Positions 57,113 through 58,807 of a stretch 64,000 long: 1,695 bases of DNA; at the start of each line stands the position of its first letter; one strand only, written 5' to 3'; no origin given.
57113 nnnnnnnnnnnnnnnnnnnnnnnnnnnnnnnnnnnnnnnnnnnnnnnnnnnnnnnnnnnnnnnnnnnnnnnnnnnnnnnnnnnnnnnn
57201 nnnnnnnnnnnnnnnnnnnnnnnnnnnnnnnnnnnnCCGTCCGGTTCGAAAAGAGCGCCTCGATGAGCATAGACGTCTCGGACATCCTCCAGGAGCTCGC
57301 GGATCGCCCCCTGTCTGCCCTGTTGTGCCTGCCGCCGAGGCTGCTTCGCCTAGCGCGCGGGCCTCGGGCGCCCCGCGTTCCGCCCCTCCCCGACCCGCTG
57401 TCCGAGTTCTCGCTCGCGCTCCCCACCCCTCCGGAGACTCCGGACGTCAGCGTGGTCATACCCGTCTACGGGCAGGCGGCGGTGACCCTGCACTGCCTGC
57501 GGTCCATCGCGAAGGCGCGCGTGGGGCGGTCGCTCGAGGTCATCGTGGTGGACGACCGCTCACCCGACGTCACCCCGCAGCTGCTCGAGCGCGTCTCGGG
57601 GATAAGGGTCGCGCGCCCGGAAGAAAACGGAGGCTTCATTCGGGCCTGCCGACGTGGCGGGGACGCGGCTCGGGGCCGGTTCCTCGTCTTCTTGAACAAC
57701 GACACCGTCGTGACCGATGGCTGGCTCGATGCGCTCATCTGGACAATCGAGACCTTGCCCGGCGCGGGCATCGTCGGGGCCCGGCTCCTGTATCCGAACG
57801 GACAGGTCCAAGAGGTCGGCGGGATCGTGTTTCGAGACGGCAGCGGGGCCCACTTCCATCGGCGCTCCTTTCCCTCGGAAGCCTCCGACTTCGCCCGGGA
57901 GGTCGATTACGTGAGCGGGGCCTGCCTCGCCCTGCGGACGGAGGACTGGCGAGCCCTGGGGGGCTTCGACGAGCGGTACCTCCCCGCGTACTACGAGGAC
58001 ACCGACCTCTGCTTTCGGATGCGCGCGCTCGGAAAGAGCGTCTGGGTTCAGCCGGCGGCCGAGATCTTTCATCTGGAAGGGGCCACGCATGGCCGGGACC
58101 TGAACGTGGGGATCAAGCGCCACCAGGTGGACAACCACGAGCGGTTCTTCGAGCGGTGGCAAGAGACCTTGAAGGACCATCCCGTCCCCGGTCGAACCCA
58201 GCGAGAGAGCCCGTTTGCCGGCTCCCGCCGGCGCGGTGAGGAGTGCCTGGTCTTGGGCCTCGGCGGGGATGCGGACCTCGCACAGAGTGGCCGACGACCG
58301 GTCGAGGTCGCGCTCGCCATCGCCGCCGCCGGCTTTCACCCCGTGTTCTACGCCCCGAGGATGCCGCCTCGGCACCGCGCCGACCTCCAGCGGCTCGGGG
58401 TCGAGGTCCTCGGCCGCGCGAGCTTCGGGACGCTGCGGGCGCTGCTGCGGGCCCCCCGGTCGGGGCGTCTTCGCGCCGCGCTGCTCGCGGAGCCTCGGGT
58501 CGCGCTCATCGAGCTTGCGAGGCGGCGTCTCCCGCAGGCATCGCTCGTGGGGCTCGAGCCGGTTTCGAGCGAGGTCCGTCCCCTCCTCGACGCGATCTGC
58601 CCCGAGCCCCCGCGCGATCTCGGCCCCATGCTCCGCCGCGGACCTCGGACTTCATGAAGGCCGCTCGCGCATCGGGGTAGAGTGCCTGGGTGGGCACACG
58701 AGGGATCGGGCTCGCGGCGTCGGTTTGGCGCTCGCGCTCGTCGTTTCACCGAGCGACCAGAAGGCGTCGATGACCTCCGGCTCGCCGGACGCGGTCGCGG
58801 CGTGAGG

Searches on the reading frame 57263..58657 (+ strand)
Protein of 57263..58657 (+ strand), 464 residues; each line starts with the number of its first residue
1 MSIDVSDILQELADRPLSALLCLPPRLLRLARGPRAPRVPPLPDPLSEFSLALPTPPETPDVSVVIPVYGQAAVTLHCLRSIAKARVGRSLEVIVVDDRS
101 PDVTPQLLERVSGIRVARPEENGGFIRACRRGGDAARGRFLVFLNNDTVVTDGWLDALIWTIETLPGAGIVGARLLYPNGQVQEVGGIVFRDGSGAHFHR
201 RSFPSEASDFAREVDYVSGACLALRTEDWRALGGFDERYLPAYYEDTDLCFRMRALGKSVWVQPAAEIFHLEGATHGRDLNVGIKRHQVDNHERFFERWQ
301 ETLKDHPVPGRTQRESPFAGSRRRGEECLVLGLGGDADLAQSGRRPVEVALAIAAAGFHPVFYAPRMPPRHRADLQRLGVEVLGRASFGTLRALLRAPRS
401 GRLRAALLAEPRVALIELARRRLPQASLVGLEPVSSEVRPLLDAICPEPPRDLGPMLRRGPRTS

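Call 5: search_protein_families(library=pfam, proteins=[window:57263-58657:+], max_evalue=1)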
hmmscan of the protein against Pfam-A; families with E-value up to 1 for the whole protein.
window:57263-58657:+ (464 aa): 6 families
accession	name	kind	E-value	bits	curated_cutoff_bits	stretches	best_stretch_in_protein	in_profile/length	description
PF00535.33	Glycos_transf_2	-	3.8e-22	79.4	23.3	1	63-209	1-144/168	Glycosyl transferase family 2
PF13641.12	Glyco_tranf_2_3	-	5.5e-18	66.3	27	1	60-275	1-216/230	Glycosyltransferase like family 2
PF10111.15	Glyco_tranf_2_2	-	6.7e-07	29.5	27.3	1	63-264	1-210/276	Glycosyltransferase like family 2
PF13632.12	Glyco_trans_2_3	-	3.5e-05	24.1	27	1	142-270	3-122/198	Glycosyl transferase family group 2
PF02709.20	Glyco_transf_7C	-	0.0046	17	23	1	208-260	10-62/78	N-terminal domain of galactosyltransferase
PF13506.12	Glyco_transf_21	-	0.14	12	21.7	1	132-265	25-149/174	Glycosyl transferase family 21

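Call 32: find_encoding_contigs(protein=window:57263-58657:+, flank=3000, max_places=6)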
Protein window:57263-58657:+ (464 aa): 2 contigs read that carry it; 1 place shown.
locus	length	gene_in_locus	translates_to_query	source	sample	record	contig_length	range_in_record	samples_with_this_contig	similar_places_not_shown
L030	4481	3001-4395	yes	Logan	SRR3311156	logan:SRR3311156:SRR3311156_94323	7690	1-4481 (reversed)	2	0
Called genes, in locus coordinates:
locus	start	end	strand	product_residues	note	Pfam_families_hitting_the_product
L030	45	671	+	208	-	PF13489:Methyltransf_23, PF08242:Methyltransf_12 (weak), PF08241:Methyltransf_11, PF13649:Methyltransf_25 (faint)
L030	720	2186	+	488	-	PF01943:Polysacc_synt, PF13440:Polysacc_synt_3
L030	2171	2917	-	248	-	PF05045:RgpF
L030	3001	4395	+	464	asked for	PF00535:Glycos_transf_2, PF10111:Glyco_tranf_2_2 (weak), PF13641:Glyco_tranf_2_3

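Call 41: find_homologous_proteins(query=window:57263-58657:+, max_evalue=1e-30)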
Query window:57263-58657:+ (464 aa): 1249 proteins with E <= 1e-30 among 8000 candidates; the best 120 are listed.
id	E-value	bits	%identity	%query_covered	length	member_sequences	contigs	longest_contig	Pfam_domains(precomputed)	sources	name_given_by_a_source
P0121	0.0e+0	1042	100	100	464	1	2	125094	PF10111.15,PF13641.13,PF00535.33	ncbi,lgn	-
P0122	3.4e-128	447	49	98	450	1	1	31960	PF13712.13,PF10111.15,PF13641.13,PF00535.33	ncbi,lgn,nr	ncbi:MAG: glycosyltransferase family 2 protein [Myxococcales bacterium]|nr:glycosyltransferase famil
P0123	5.7e-97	344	52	73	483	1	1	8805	PF13632.13,PF10111.15,PF13641.13,PF00535.33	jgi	jgi:GT2 family glycosyltransferase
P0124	4.1e-92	328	49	77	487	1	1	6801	PF13632.13,PF10111.15,PF13506.14,PF13641.13,PF00535.33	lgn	-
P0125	2.4e-91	325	45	83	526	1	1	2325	PF10111.15,PF13641.13,PF00535.33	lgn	-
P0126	1.1e-90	323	44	92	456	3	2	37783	PF10111.15,PF13641.13,PF00535.33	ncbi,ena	-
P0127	1.0e-87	313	52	66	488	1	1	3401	PF10111.15,PF13641.13,PF00535.33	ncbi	-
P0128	1.7e-85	306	46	79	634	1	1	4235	PF10111.15,PF13641.13,PF00534.27,PF13524.13,PF00535.33,PF13692.13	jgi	jgi:GT2 family glycosyltransferase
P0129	1.9e-85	306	42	83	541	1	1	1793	PF10111.15,PF13506.14,PF13641.13,PF00535.33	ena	-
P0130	4.7e-85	305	47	75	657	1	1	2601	PF13632.13,PF10111.15,PF13641.13,PF00534.27,PF00535.33,PF13692.13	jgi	jgi:GT2 family glycosyltransferase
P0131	5.8e-85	304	46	75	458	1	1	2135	PF13712.13,PF13632.13,PF10111.15,PF13641.13,PF00535.33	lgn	-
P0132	6.4e-85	304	41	91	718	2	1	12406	PF10111.15,PF13641.13,PF00534.27,PF13524.13,PF00535.33,PF13692.13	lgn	-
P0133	6.8e-85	304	44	83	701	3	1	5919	PF10111.15,PF13641.13,PF00535.33,PF13692.13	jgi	-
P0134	9.1e-84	300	44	81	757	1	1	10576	PF13632.13,PF10111.15,PF13641.13,PF00535.33,PF13692.13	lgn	-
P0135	9.9e-84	300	42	87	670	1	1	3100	PF13632.13,PF10111.15,PF13641.13,PF13579.13,PF00535.33,PF13692.13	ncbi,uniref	ncbi:MAG TPA: glycosyltransferase, partial [Tahibacter sp.]|uniref:glycosyltransferase n=1 Tax=Tahib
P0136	1.2e-83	300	45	86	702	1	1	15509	PF10111.15,PF13641.13,PF13524.13,PF00535.33,PF13692.13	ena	-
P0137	1.4e-83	300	45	82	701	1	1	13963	PF13632.13,PF10111.15,PF13641.13,PF13524.13,PF00535.33,PF13692.13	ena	-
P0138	2.9e-83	299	44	82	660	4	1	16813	PF13632.13,PF10111.15,PF13641.13,PF00535.33,PF13692.13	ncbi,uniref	ncbi:glycosyltransferase, partial [Tahibacter caeni]|uniref:glycosyltransferase n=1 Tax=Tahibacter c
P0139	8.0e-83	297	45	83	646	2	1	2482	PF10111.15,PF13641.13,PF13524.13,PF00535.33,PF13692.13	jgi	jgi:GT2 family glycosyltransferase/glycosyltransferase involved in cell wall biosynthesis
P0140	1.2e-82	297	55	55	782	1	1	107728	PF10111.15,PF13641.13,PF13524.13,PF00535.33,PF13692.13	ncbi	-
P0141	1.4e-82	296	44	81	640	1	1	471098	PF10111.15,PF13641.13,PF13524.13,PF00535.33,PF13692.13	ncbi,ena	-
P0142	1.0e-81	294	43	85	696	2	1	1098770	PF10111.15,PF13641.13,PF13524.13,PF00535.33,PF13692.13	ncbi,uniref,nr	ncbi:glycosyltransferase [Aquimonas voraii]|uniref:glycosyltransferase n=1 Tax=Aquimonas voraii TaxI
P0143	2.3e-81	292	40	96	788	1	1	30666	PF10111.15,PF13641.13,PF00535.33,PF13692.13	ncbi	-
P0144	5.8e-81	291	48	70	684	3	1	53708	PF13712.13,PF10111.15,PF13641.13,PF13439.13,PF00535.33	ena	-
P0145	6.7e-81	291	51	58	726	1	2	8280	PF10111.15,PF13641.13,PF00534.27,PF13524.13,PF00535.33,PF13692.13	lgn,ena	-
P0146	9.6e-81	290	41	89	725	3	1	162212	PF10111.15,PF13641.13,PF00535.33,PF13692.13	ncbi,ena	-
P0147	1.1e-80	290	52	56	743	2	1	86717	PF13632.13,PF13641.13,PF00535.33,PF13692.13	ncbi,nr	ncbi:MAG TPA: glycosyltransferase [Acidimicrobiales bacterium]|nr:glycosyltransferase [Acidimicrobia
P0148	1.2e-80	290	43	82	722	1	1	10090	PF13641.13,PF00534.27,PF00535.33,PF13692.13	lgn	-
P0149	1.2e-80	290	45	85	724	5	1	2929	PF10111.15,PF13641.13,PF13524.13,PF00535.33,PF13692.13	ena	-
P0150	1.3e-80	290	41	88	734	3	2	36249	PF10111.15,PF13641.13,PF00535.33,PF13692.13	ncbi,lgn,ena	-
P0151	1.3e-80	290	53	59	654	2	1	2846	PF10111.15,PF13641.13,PF13524.13,PF00535.33,PF13692.13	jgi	jgi:GT2 family glycosyltransferase/glycosyltransferase involved in cell wall biosynthesis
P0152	1.3e-80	290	43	80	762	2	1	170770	PF10111.15,PF13641.13,PF00534.27,PF13524.13,PF00535.33,PF13692.13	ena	-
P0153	1.5e-80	290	43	87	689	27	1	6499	PF13641.13,PF13524.13,PF00535.33,PF13692.13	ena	-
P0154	1.7e-80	290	53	56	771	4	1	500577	PF13641.13,PF00535.33,PF13692.13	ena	-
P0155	1.7e-80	290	43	80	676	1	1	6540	PF13632.13,PF10111.15,PF13641.13,PF13524.13,PF00535.33,PF13692.13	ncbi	-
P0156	1.8e-80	289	44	74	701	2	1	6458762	PF13632.13,PF10111.15,PF13641.13,PF00535.33,PF13692.13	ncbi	ncbi:glycosyltransferase [Tahibacter amnicola]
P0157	2.4e-80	289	48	63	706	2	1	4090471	PF10111.15,PF13641.13,PF00534.27,PF13524.13,PF00535.33,PF13692.13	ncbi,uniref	ncbi:glycosyltransferase [Rudaea sp.]|uniref:glycosyltransferase n=1 Tax=Rudaea sp. TaxID=2136325 Re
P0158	2.8e-80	289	44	83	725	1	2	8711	PF10111.15,PF13641.13,PF13524.13,PF00535.33,PF13692.13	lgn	-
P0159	5.6e-80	288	43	82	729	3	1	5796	PF13632.13,PF10111.15,PF13641.13,PF00534.27,PF13524.13,PF00535.33,PF13692.13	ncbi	ncbi:MAG: glycosyltransferase, partial [Dokdonella sp.]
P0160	5.8e-80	288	44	87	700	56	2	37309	PF10111.15,PF13641.13,PF13524.13,PF00535.33,PF13692.13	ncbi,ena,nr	ncbi:MAG: glycosyltransferase [Lysobacter sp.]|nr:glycosyltransferase [Lysobacter sp.] MDV5981749.1 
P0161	9.0e-80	287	50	62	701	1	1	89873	PF10111.15,PF13641.13,PF00535.33,PF13692.13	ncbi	ncbi:MAG: glycosyltransferase [Gammaproteobacteria bacterium]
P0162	9.8e-80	287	46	70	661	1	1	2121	PF13632.13,PF10111.15,PF13641.13,PF00534.27,PF00535.33,PF13692.13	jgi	jgi:GT2 family glycosyltransferase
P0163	1.1e-79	287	47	72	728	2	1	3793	PF10111.15,PF13641.13,PF00534.27,PF13524.13,PF00535.33,PF13692.13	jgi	jgi:GT2 family glycosyltransferase/glycosyltransferase involved in cell wall biosynthesis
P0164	1.2e-79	287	44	73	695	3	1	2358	PF13712.13,PF10111.15,PF13506.14,PF13641.13,PF13524.13,PF00535.33,PF13692.13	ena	-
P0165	1.7e-79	286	41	84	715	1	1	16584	PF13641.13,PF13524.13,PF00535.33,PF13692.13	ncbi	ncbi:MAG: glycosyltransferase [Rhodanobacter sp.]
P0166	2.3e-79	286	44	79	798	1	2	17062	PF13632.13,PF10111.15,PF13641.13,PF00534.27,PF13524.13,PF00535.33,PF13692.13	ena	-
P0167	2.4e-79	286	46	84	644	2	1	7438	PF10111.15,PF13641.13,PF00535.33,PF13692.13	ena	-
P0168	2.4e-79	286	45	77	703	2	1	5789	PF10111.15,PF13641.13,PF13524.13,PF00535.33,PF13692.13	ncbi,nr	ncbi:MAG: glycosyltransferase [Pseudomonadota bacterium]|nr:glycosyltransferase [Pseudomonadota bact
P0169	2.5e-79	286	42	85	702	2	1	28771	PF10111.15,PF13641.13,PF13524.13,PF00535.33,PF13692.13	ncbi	ncbi:MAG: glycosyltransferase [Rudaea sp.]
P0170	2.8e-79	286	52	60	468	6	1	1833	PF13712.13,PF10111.15,PF13641.13,PF00535.33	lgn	-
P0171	2.9e-79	286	44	84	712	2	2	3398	PF10111.15,PF13641.13,PF13524.13,PF00535.33,PF13692.13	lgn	-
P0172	2.9e-79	286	44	70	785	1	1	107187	PF10111.15,PF13641.13,PF00534.27,PF13524.13,PF00535.33,PF13692.13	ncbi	-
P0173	3.1e-79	285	44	77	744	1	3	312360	PF13632.13,PF13641.13,PF00534.27,PF13524.13,PF00535.33,PF13692.13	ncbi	ncbi:MAG: glycosyltransferase [Acidimicrobiales bacterium]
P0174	3.6e-79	285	42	85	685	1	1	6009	PF10111.15,PF13641.13,PF13524.13,PF00535.33,PF13692.13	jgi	-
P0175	4.8e-79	285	43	85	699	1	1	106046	PF10111.15,PF13641.13,PF13524.13,PF00535.33,PF13692.13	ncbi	-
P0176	5.1e-79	285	46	88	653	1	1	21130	PF10111.15,PF13641.13,PF00535.33,PF13692.13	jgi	jgi:GT2 family glycosyltransferase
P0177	5.9e-79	285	43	84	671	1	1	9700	PF10111.15,PF13641.13,PF00535.33,PF13692.13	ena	-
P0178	6.6e-79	284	45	71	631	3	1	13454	PF13632.13,PF10111.15,PF13641.13,PF00535.33,PF13692.13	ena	-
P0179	8.5e-79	284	41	80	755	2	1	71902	PF10111.15,PF13641.13,PF00534.27,PF00535.33,PF13692.13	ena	-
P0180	1.1e-78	284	49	61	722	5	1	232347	PF10111.15,PF13641.13,PF00535.33,PF13692.13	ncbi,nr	ncbi:hypothetical protein B0E51_16225 [Rhodanobacter sp. C05]|nr:hypothetical protein B0E51_16225 [R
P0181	1.1e-78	284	46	70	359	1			PF10111.15,PF13641.13,PF00535.33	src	-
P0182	1.2e-78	284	43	80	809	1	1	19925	PF10111.15,PF13641.13,PF00534.27,PF13524.13,PF00535.33,PF13692.13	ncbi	ncbi:MAG: glycosyltransferase [Isosphaeraceae bacterium]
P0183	1.3e-78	283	42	80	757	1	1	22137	PF10111.15,PF13641.13,PF00534.27,PF00535.33,PF13692.13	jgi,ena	-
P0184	1.3e-78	283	40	93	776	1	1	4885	PF10111.15,PF13506.14,PF13641.13,PF13524.13,PF00535.33,PF13692.13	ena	-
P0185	2.0e-78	283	45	82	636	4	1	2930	PF10111.15,PF13641.13,PF13524.13,PF00535.33,PF13692.13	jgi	jgi:GT2 family glycosyltransferase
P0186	2.6e-78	282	44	80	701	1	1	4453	PF10111.15,PF13641.13,PF00535.33,PF13692.13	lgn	-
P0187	2.7e-78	282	49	59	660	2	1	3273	PF13632.13,PF10111.15,PF13641.13,PF13524.13,PF00535.33,PF13692.13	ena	-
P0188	2.7e-78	282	45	76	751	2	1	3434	PF13632.13,PF10111.15,PF13641.13,PF00534.27,PF13524.13,PF00535.33,PF13692.13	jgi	jgi:GT2 family glycosyltransferase/glycosyltransferase involved in cell wall biosynthesis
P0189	3.3e-78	282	52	55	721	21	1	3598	PF10111.15,PF13641.13,PF00534.27,PF13524.13,PF00535.33,PF13692.13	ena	-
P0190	4.8e-78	282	44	82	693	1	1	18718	PF10111.15,PF13641.13,PF00535.33,PF13692.13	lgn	-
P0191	4.9e-78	281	41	84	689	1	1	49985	PF10111.15,PF13641.13,PF00535.33,PF13692.13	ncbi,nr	ncbi:MAG TPA: glycosyltransferase [Rudaea sp.]|nr:glycosyltransferase [Rudaea sp.]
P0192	6.3e-78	281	39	87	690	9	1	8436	PF10111.15,PF13641.13,PF00535.33,PF13692.13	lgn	-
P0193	6.4e-78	281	42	84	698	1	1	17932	PF10111.15,PF13641.13,PF13524.13,PF00535.33,PF13692.13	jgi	jgi:GT2 family glycosyltransferase/glycosyltransferase involved in cell wall biosynthesis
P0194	7.5e-78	281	43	86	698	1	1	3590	PF10111.15,PF13641.13,PF13524.13,PF00535.33,PF13692.13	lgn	-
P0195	7.9e-78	281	44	87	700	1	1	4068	PF10111.15,PF13641.13,PF13524.13,PF00535.33,PF13692.13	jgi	jgi:GT2 family glycosyltransferase/glycosyltransferase involved in cell wall biosynthesis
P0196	8.6e-78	281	41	79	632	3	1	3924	PF10111.15,PF13641.13,PF00535.33,PF13692.13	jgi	jgi:GT2 family glycosyltransferase/glycosyltransferase involved in cell wall biosynthesis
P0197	9.9e-78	280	47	64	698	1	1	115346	PF10111.15,PF13641.13,PF13524.13,PF00535.33,PF13692.13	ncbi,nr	ncbi:MAG: glycosyltransferase [Rudaea sp.]|nr:glycosyltransferase [Rudaea sp.]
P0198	1.0e-77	280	44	84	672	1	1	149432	PF10111.15,PF13641.13,PF00535.33,PF13692.13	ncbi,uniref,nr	ncbi:glycosyltransferase [Dyella japonica]|uniref:glycosyltransferase n=1 Tax=Dyella japonica TaxID=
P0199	1.0e-77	280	42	84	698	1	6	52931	PF10111.15,PF13641.13,PF13524.13,PF00535.33,PF13692.13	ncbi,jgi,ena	jgi:GT2 family glycosyltransferase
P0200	1.1e-77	280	44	84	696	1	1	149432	PF10111.15,PF13641.13,PF00535.33,PF13692.13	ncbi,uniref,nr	ncbi:hypothetical protein Y882_15275 [Dyella japonica DSM 16301]|uniref:Glycosyltransferase 2-like d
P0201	1.2e-77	280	44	80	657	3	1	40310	PF13632.13,PF13641.13,PF00534.27,PF13524.13,PF00535.33,PF13692.13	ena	-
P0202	1.2e-77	280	42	74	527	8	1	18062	PF10111.15,PF13641.13,PF00535.33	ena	-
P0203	1.3e-77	280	49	60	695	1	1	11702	PF10111.15,PF13641.13,PF00535.33,PF13692.13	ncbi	ncbi:MAG: glycosyltransferase [Rudaea sp.]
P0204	1.5e-77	280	41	92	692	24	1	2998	PF10111.15,PF13641.13,PF13524.13,PF00535.33,PF13692.13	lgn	-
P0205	2.8e-77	279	44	80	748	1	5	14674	PF13632.13,PF13641.13,PF00534.27,PF13524.13,PF00535.33,PF13692.13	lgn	-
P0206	2.9e-77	279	44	80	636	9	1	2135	PF10111.15,PF13641.13,PF13524.13,PF00535.33,PF13692.13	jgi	jgi:GT2 family glycosyltransferase/glycosyltransferase involved in cell wall biosynthesis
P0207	2.9e-77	279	44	80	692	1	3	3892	PF10111.15,PF13641.13,PF13524.13,PF00535.33,PF13692.13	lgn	-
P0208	3.0e-77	279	49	59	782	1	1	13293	PF13641.13,PF00534.27,PF13524.13,PF00535.33,PF13692.13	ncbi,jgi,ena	jgi:GT2 family glycosyltransferase/glycosyltransferase involved in cell wall biosynthesis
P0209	3.3e-77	279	41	74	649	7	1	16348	PF10111.15,PF13641.13,PF00535.33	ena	-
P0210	3.3e-77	279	50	60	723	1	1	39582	PF13632.13,PF10111.15,PF13641.13,PF00535.33,PF13692.13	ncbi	-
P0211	3.3e-77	279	41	80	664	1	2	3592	PF10111.15,PF13641.13,PF00535.33,PF13692.13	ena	-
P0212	3.3e-77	279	45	77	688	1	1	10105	PF13641.13,PF13524.13,PF00535.33,PF13692.13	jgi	jgi:O-antigen biosynthesis protein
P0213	4.0e-77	278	40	84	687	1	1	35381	PF13632.13,PF10111.15,PF13641.13,PF13524.13,PF00535.33,PF13692.13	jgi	jgi:GT2 family glycosyltransferase/glycosyltransferase involved in cell wall biosynthesis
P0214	4.9e-77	278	43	84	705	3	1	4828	PF10111.15,PF13641.13,PF13524.13,PF00535.33,PF13692.13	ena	-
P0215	5.0e-77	278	46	73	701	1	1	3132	PF10111.15,PF13641.13,PF13524.13,PF00535.33,PF13692.13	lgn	-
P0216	5.1e-77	278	43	83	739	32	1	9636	PF10111.15,PF13641.13,PF00534.27,PF13524.13,PF00535.33,PF13692.13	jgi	-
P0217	5.4e-77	278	45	80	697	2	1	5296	PF10111.15,PF13641.13,PF13524.13,PF00535.33,PF13692.13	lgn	-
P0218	5.7e-77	278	42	80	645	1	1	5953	PF13632.13,PF10111.15,PF13641.13,PF00535.33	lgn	-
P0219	6.8e-77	278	46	73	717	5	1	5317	PF13632.13,PF10111.15,PF13641.13,PF13524.13,PF00535.33,PF13692.13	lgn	-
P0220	7.0e-77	278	45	74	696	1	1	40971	PF10111.15,PF13641.13,PF00535.33,PF13692.13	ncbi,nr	ncbi:MAG TPA: glycosyltransferase [Xanthomonadaceae bacterium]|nr:glycosyltransferase [Xanthomonadac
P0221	7.0e-77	278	46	74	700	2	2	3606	PF10111.15,PF13641.13,PF13524.13,PF00535.33,PF13692.13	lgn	-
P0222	7.0e-77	278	43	82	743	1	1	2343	PF10111.15,PF13641.13,PF00535.33,PF13692.13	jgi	jgi:GT2 family glycosyltransferase/glycosyltransferase involved in cell wall biosynthesis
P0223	7.1e-77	278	44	84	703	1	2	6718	PF10111.15,PF13641.13,PF13524.13,PF00535.33,PF13692.13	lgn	-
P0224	7.3e-77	278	42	87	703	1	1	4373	PF10111.15,PF13641.13,PF13524.13,PF00535.33,PF13692.13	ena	-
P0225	7.8e-77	278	54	54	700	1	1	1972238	PF10111.15,PF13641.13,PF00535.33,PF13692.13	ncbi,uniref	ncbi:glycosyltransferase [Lysobacter korlensis]|uniref:Glycosyltransferase n=1 Tax=Lysobacter korlen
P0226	9.0e-77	277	48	63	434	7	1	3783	PF10111.15,PF13641.13,PF00535.33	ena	-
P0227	9.9e-77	277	44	77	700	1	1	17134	PF10111.15,PF13641.13,PF13524.13,PF00535.33,PF13692.13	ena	-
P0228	1.1e-76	277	43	80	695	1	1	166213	PF10111.15,PF13641.13,PF13524.13,PF00535.33,PF13692.13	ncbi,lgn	-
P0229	1.3e-76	277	49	60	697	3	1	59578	PF13632.13,PF10111.15,PF13641.13,PF00535.33,PF13692.13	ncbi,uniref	ncbi:glycosyltransferase [Silanimonas sp.]|uniref:glycosyltransferase n=1 Tax=Silanimonas sp. TaxID=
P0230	1.4e-76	277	42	80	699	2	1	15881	PF10111.15,PF13641.13,PF13524.13,PF00535.33,PF13692.13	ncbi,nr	ncbi:MAG TPA: glycosyltransferase [Xanthomonadaceae bacterium]|nr:glycosyltransferase [Xanthomonadac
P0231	1.4e-76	277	54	53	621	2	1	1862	PF10111.15,PF13641.13,PF00534.27,PF13524.13,PF00535.33,PF13692.13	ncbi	ncbi:MAG: glycosyltransferase, partial [Wenzhouxiangellaceae bacterium]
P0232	1.5e-76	277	41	87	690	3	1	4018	PF13632.13,PF10111.15,PF13506.14,PF13641.13,PF13524.13,PF00535.33,PF13692.13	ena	-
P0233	1.5e-76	277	43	84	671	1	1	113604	PF10111.15,PF13641.13,PF13524.13,PF00535.33,PF13692.13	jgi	jgi:GT2 family glycosyltransferase/glycosyltransferase involved in cell wall biosynthesis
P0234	1.5e-76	277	43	84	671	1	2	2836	PF10111.15,PF13641.13,PF13524.13,PF00535.33,PF13692.13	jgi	jgi:GT2 family glycosyltransferase/glycosyltransferase involved in cell wall biosynthesis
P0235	1.6e-76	276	42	81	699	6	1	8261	PF10111.15,PF13641.13,PF13524.13,PF00535.33,PF13692.13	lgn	-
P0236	1.6e-76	276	41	83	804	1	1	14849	PF10111.15,PF13641.13,PF00535.33,PF13692.13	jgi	jgi:GT2 family glycosyltransferase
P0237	1.7e-76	276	43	85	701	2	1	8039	PF10111.15,PF13641.13,PF13524.13,PF00535.33,PF13692.13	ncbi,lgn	-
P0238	1.9e-76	276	44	80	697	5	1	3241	PF10111.15,PF13641.13,PF13524.13,PF00535.33,PF13692.13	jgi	jgi:GT2 family glycosyltransferase/glycosyltransferase involved in cell wall biosynthesis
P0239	1.9e-76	276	42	77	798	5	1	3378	PF13641.13,PF00535.33,PF13692.13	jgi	jgi:O-antigen biosynthesis protein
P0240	2.0e-76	276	44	85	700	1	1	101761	PF10111.15,PF13641.13,PF13524.13,PF00535.33,PF13692.13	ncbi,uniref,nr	ncbi:glycosyl transferase [Lysobacter arseniciresistens ZS79]|uniref:Glycosyl transferase n=1 Tax=Ly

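Call 42: find_encoding_contigs(protein=P0122, flank=8000, max_places=3)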
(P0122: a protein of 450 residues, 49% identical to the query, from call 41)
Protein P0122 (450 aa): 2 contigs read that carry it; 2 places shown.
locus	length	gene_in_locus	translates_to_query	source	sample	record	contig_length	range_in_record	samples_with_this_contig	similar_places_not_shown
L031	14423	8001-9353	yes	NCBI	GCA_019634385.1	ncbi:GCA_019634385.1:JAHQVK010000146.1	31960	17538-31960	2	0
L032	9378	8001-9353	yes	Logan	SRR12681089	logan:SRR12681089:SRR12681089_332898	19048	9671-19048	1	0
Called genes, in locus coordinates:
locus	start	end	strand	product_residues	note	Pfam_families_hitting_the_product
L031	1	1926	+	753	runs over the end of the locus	-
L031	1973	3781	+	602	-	PF02463:SMC_N, PF13476:AAA_23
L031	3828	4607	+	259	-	PF00481:PP2C, PF13672:PP2C_2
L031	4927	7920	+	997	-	PF07517:SecA_DEAD, PF00270:DEAD (weak), PF01043:SecA_PP_bind, PF21090:P-loop_SecA, PF07516:SecA_SW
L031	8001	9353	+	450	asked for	PF13641:Glyco_tranf_2_3, PF00535:Glycos_transf_2, PF10111:Glyco_tranf_2_2, PF13712:Glyco_tranf_2_5 (weak)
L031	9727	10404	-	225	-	PF13091:PLDc_2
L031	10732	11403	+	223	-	PF01467:CTP_transf_like (weak)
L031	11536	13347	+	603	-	PF06293:Kdo (weak), PF00069:Pkinase, PF07714:PK_Tyr_Ser-Thr, PF08308:PEGA (weak)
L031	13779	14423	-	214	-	?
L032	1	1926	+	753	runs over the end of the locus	-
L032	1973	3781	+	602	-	PF02463:SMC_N, PF13476:AAA_23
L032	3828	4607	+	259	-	PF00481:PP2C, PF13672:PP2C_2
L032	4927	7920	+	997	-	PF07517:SecA_DEAD, PF00270:DEAD (weak), PF01043:SecA_PP_bind, PF21090:P-loop_SecA, PF07516:SecA_SW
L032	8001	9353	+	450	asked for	PF13641:Glyco_tranf_2_3, PF00535:Glycos_transf_2, PF10111:Glyco_tranf_2_2, PF13712:Glyco_tranf_2_5 (weak)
